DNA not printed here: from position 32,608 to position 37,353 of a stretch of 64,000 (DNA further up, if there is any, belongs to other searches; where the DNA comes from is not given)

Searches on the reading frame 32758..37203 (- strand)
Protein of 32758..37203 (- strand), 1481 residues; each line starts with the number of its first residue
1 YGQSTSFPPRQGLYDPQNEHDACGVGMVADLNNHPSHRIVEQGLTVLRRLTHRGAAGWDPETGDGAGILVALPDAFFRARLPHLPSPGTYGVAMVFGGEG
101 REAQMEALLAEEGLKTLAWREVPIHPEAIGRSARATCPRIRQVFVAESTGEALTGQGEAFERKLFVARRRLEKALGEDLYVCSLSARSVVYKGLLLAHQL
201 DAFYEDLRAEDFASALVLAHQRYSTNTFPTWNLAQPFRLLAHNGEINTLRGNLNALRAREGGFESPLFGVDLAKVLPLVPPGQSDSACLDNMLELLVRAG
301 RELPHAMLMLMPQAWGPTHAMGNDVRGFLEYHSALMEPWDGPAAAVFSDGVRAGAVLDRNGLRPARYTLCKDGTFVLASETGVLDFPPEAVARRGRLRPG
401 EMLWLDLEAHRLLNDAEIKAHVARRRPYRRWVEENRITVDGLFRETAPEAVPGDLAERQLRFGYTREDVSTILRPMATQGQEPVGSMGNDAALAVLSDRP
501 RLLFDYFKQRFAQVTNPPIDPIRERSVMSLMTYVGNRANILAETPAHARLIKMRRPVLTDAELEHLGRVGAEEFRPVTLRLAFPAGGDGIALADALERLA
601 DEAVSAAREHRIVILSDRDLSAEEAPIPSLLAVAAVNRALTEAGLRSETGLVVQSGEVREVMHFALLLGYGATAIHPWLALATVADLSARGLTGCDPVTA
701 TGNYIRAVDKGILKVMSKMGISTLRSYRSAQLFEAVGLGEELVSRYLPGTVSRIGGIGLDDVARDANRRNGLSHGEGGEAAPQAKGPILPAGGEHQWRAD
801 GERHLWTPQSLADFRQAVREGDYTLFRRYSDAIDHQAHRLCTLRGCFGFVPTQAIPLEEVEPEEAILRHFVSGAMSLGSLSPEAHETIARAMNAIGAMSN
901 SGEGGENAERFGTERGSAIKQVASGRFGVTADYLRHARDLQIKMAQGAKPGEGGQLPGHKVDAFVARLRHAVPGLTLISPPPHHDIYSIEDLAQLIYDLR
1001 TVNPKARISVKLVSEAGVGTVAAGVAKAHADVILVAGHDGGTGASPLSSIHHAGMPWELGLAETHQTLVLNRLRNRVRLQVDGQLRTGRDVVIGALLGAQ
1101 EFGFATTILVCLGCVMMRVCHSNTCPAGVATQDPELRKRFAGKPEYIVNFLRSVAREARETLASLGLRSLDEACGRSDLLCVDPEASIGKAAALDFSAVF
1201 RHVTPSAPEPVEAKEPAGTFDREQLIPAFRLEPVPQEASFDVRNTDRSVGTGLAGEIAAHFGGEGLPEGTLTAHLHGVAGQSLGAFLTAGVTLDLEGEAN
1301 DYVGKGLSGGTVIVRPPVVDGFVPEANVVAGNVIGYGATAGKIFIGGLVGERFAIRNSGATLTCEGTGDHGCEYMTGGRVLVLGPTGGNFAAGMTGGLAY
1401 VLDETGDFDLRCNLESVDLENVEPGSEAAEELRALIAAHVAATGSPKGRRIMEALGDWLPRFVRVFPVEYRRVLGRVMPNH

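Call 59: search_protein_families(library=pfam, max_evalue=0.0001, proteins=[window:32758-37203:-])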
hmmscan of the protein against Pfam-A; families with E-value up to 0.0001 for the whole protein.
window:32758-37203:- (1481 aa): 4 families
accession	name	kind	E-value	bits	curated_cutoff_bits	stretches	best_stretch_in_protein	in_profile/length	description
PF00310.26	GATase_2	-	2.2e-157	524.6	19.9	1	23-431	1-420/420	Glutamine amidotransferases class-II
PF01645.23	Glu_synthase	-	1.8e-144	481.9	20.4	1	815-1167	12-368/369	Conserved region in glutamate synthase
PF04898.20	Glu_syn_central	-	1.9e-109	365.8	22.8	1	458-738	2-276/277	Glutamate synthase central domain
PF01493.24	GXGXG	-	5.6e-74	248.2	32.5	1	1241-1424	2-185/190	GXGXG motif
